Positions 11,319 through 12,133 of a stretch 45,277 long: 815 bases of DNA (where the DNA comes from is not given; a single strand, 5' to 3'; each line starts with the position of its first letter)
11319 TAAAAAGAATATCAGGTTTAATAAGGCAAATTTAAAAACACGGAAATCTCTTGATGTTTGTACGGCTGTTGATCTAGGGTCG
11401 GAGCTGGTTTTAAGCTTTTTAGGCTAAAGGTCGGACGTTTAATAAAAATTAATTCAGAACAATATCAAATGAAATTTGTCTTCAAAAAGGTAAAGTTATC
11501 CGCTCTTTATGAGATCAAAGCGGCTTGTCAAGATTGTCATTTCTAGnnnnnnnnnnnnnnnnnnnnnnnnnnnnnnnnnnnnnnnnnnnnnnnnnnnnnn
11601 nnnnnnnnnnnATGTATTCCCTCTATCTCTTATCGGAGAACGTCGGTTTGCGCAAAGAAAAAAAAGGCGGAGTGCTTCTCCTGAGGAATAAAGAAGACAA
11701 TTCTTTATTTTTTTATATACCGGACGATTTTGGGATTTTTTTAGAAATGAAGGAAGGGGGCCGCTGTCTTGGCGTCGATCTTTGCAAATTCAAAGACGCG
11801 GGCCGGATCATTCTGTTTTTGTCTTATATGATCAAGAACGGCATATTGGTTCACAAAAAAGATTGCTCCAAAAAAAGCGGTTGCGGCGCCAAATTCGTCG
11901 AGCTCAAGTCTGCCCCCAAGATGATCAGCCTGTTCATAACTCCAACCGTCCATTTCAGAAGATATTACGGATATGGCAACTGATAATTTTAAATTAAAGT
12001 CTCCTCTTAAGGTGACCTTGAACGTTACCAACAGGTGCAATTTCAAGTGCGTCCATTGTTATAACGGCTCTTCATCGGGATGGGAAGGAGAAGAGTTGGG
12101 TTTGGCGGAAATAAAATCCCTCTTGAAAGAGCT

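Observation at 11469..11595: Unannotated 25-aa ORF (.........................) followed by a 15-bp perfect-stem terminator: candidate precursor peptide with attenuator architecture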

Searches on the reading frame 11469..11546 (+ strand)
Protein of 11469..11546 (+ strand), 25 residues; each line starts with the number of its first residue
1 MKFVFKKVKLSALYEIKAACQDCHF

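Call 7: search_protein_families(library=ncbifam, proteins=[window:11469-11546:+], max_evalue=0.1)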
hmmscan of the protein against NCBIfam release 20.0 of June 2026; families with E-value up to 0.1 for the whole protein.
window:11469-11546:+ (25 aa): 0 families

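Call 22: find_related_loci(query=A1, collection=genome_contigs, flank=5000)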
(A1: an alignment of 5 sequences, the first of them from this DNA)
Query A1 (25 aa) in genome_contigs; peptide patterns used: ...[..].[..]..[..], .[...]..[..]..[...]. (x = any residue, [..] = any of these).
85 stretches matched a pattern; 1 encode a relative of the query (tblastn E <= 1e-3); 1 distinct loci.
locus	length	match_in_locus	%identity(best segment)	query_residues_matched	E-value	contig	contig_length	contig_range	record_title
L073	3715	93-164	67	1-24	2e-10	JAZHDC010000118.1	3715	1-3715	MAG: Candidatus Absconditabacteria bacterium isolate Bin6Zod NODE_3430_length_3715_cov_10.268033, whole genome shotgun s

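Call 23: find_related_loci(query=A1, collection=metagenome_contigs, flank=5000)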
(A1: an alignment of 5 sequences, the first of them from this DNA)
Query A1 (25 aa) in metagenome_contigs; peptide patterns used: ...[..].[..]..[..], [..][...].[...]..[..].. (x = any residue, [..] = any of these).
238 stretches matched a pattern; 1 encode a relative of the query (tblastn E <= 1e-3); 1 distinct loci.
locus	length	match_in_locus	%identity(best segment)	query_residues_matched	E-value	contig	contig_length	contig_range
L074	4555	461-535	100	1-25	1e-14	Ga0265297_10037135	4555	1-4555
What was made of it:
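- Tried and rejected: Scans of genome_contigs and metagenome_contigs with the peptide alignment recovered only loci already known (calls 22, 23).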

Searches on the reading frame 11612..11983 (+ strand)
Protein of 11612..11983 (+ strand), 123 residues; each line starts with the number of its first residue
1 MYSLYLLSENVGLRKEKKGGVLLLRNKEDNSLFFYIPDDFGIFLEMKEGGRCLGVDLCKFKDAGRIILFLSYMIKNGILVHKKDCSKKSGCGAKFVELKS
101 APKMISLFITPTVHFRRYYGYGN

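Call 6: search_protein_families(library=pfam, proteins=[window:11612-11983:+], max_evalue=0.01)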
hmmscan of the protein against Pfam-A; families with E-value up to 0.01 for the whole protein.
window:11612-11983:+ (123 aa): 0 families

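Call 7: search_protein_families(library=ncbifam, proteins=[window:11612-11983:+], max_evalue=0.1)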
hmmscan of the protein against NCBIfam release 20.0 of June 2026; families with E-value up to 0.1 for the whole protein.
window:11612-11983:+ (123 aa): 0 families

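Call 32: search_solved_structures(query=A2, max_evalue=10)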
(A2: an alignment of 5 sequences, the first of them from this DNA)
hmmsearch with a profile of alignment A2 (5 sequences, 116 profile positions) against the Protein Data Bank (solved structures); distinct sequences matched with E-value up to 10: 1.
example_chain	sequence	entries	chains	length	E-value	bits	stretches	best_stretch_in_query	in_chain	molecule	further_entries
7dvr_A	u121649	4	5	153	0.54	13.6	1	8-70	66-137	HTH marR-type domain-containing protein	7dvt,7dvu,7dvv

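Call 35: search_protein_families(library=pfam, alignment_id=A2, max_evalue=10)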
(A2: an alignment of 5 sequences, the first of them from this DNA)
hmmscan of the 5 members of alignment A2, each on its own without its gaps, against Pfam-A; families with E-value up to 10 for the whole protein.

A. member 1, seq(123 aa): 0 families

B. families by the number of members that match (of 5 scanned): 3 families
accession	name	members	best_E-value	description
PF24395.1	OLD-like_TOPRIM_1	1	0.0036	OLD-like TOPRIM 1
PF03296.19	Pox_polyA_pol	1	0.026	Poxvirus poly(A) polymerase nucleotidyltransferase domain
PF08458.16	PH_2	1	0.12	Plant pleckstrin homology-like region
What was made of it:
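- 11612..11983 (+): 123-aa protein ('A115' family). The N-terminal beta/alpha domain may be RRE-like. The C-terminal tail LFITPT[VIM]H[FY]R[RK] is highly conserved. The gene overlaps the rSAM1 start by 11 nt. No Pfam or NCBIfam match (calls 6, 7, 35).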

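Call 37: find_homologous_proteins(query=A2, max_evalue=0.01)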
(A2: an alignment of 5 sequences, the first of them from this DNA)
Query A2 (5 sequences) (123 aa, profile of the alignment): 8 proteins with E <= 0.01 among 745 candidates.
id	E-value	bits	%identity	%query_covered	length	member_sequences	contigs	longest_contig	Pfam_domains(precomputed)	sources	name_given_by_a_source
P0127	4.3e-46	174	100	100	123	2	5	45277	-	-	-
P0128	7.0e-46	173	48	99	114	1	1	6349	-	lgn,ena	-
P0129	2.0e-45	171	48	97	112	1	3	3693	-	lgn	-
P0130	2.7e-41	158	43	93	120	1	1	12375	-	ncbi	-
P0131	4.9e-40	154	26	93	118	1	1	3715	-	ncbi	ncbi:MAG: hypothetical protein V3575_04290 [Candidatus Absconditabacteria bacterium]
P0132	2.0e-39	152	51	99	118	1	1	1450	-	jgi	jgi:hypothetical protein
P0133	2.5e-29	120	48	93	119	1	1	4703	-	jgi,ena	-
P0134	4.5e-29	119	47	94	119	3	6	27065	-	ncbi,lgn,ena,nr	ncbi:hypothetical protein KAI65_04755 [Candidatus Parcubacteria bacterium]|nr:hypothetical protein [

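Call 38: find_encoding_contigs(protein=P0134, flank=7000, max_places=4)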
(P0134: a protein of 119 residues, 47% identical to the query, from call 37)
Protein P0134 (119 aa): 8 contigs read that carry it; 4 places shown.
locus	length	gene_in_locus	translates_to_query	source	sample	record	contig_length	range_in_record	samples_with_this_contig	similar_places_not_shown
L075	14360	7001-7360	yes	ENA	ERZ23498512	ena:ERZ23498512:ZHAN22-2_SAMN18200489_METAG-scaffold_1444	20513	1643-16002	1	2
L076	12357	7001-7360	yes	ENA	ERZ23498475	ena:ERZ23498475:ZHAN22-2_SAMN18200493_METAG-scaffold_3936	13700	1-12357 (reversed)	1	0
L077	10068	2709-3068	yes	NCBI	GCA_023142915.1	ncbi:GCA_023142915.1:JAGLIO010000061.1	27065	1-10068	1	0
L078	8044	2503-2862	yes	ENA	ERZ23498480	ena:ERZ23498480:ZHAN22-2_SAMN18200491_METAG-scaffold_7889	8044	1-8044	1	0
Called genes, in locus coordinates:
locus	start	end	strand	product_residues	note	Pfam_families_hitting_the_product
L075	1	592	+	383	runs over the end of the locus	-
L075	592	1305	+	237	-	-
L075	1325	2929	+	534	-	-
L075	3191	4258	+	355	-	PF14559:TPR_19 (weak)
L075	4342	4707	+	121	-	PF18895:T4SS_pilin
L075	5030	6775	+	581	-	PF07973:tRNA_SAD, PF00587:tRNA-synt_2b, PF03129:HGTP_anticodon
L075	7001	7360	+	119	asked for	-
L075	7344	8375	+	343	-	PF04055:Radical_SAM, PF13353:Fer4_12, PF13186:SPASM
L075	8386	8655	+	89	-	-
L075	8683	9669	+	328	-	PF13353:Fer4_12 (weak), PF04055:Radical_SAM, PF13186:SPASM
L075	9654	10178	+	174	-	-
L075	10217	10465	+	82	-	PF18895:T4SS_pilin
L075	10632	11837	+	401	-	PF00579:tRNA-synt_1b, PF22421:SYY_C-terminal (faint)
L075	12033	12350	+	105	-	-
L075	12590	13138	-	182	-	-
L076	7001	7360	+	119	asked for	-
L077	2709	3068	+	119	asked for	-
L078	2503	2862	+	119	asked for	-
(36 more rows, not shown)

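Call 39: find_encoding_contigs(protein=P0133, flank=5000, max_places=3)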
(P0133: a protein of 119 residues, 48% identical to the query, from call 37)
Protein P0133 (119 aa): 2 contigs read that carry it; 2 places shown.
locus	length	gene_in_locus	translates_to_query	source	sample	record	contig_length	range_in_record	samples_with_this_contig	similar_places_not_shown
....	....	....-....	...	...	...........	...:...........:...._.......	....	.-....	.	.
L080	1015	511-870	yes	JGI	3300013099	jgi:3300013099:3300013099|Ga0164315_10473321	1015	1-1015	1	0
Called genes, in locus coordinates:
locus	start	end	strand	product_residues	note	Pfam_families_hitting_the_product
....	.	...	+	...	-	?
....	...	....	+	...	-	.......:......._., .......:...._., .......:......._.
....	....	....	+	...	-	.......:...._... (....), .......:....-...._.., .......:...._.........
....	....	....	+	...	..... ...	-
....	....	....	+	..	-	?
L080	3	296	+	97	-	?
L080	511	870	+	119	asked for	-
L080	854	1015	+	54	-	?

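Call 40: find_encoding_contigs(protein=P0132, flank=5000, max_places=3)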
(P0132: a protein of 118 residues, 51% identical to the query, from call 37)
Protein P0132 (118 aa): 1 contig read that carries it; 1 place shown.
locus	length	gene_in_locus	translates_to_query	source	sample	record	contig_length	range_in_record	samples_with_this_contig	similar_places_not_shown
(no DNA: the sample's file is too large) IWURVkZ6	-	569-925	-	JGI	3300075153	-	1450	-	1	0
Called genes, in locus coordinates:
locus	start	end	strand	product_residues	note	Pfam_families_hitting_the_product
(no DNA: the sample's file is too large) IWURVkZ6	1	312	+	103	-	?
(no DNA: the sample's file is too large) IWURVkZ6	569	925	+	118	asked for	-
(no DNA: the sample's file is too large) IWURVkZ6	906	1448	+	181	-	?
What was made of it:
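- Tried and rejected: P0132's contig had no retrievable DNA (call 40).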

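Call 56: predict_structure(alignment_id=A6)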
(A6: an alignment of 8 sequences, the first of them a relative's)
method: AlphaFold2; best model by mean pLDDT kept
length: 123 residues; sequences in the alignment: 8
mean_pLDDT: 79.7   pTM: 0.73
mean pLDDT of the five models: 79.7, 79.1, 79.1, 78.8, 78.4
residues with pLDDT >= 90: 32; 70-90: 61; 50-70: 22; < 50: 8
segments of 3 or more residues with pLDDT < 50: 87-92
pLDDT, mean of each block of 10 residues (from residue 1): 87 89 77 88 88 86 87 91 58 73 81 62 47
secondary structure, 60 per line:
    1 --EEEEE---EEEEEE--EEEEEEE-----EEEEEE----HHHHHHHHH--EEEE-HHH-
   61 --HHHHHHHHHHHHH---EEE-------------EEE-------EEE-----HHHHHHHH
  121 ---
elements in order: E3-7 E11-16 E19-25 E31-36 H41-49 E52-55 H63-75 E79-81 E95-97 E105-107 H113-120
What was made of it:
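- The tail of the 123-aa protein is modelled with low confidence and may simply be a docking element (call 56).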

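Call 60: fold_search(model_id=the predicted structure, library=pdb)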
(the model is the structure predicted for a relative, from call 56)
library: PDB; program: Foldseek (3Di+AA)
matches with E <= 10: 355; with E <= 0.001: 0
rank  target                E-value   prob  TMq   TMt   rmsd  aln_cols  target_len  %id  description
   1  8x15_P                1.1e-01  0.15  0.22  0.09  11.4       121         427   11  Structure of nucleosome-bound SRCAP-C in the apo state (released 2024-03-06)
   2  5lq4_A                5.1e-01  0.33  0.36  0.13   4.9        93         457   19  The Structure of ThcOx, the First Oxidase Protein from the Cyanobactin Pathways (released 2016-11-09)
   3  9ca7_J                5.1e-01  0.10  0.26  0.10  17.1       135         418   10  Cryo-EM structure of human SRCAP-nucleosome complex in the fully-engaged state (composite structure) (released 2025-06-18)
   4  8pz5_A                6.8e-01  0.25  0.37  0.13   4.5        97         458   18  Structure of ThcOx, solved at wavelength 3.099 A (released 2023-10-25)
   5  6jsx_A                8.2e-01  0.38  0.23  0.35   4.1        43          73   14  Structure of a flagellin protein, HpFlaG (released 2020-04-08)
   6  5lq4_B                8.7e-01  0.23  0.36  0.12   4.7        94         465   19  The Structure of ThcOx, the First Oxidase Protein from the Cyanobactin Pathways (released 2016-11-09)
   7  4rm5_C                1.0e+00  0.16  0.23  0.14  11.1        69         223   17  Structural and mechanistic insights into NDM-1 catalyzed hydrolysis of cephalosporins (released 2014-11-19)
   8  5duq_B                1.1e+00  0.13  0.23  0.09  12.6        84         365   19  Active human c1-inhibitor in complex with dextran sulfate (released 2016-08-31)
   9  8jvs                  1.2e+00  0.08  0.16  0.29   7.1        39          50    5  Crystal structure of the chimeric protein tkoL2_v1 (released 2024-07-03)
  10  9g7m                  1.3e+00  0.09  0.17  0.04   9.6        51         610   16  Crystal structure of Collimonas fungivorans PE-like toxin, Cfx (released 2025-01-29)
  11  9ih0_A                1.3e+00  0.08  0.19  0.07  13.1        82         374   11  Crystal structure of Vaspin with PolyP45 (released 2025-10-08)
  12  3h9q_B                1.4e+00  0.15  0.30  0.14   6.0        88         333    8  Crystal structure of E. coli MccB + SeMet MccA (released 2009-06-16)
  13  5duq_A                1.4e+00  0.12  0.23  0.09  12.6        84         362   19  Active human c1-inhibitor in complex with dextran sulfate (released 2016-08-31)
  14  8h5y_A                1.4e+00  0.06  0.17  0.05   7.4        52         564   13  Crystal structure of RadD- ADP complex (released 2023-10-18)
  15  8p4j                  1.5e+00  0.08  0.20  0.09   7.6        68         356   16  Alpha-1-antitrypsin - Sydney variant (G192C) (released 2024-04-03)
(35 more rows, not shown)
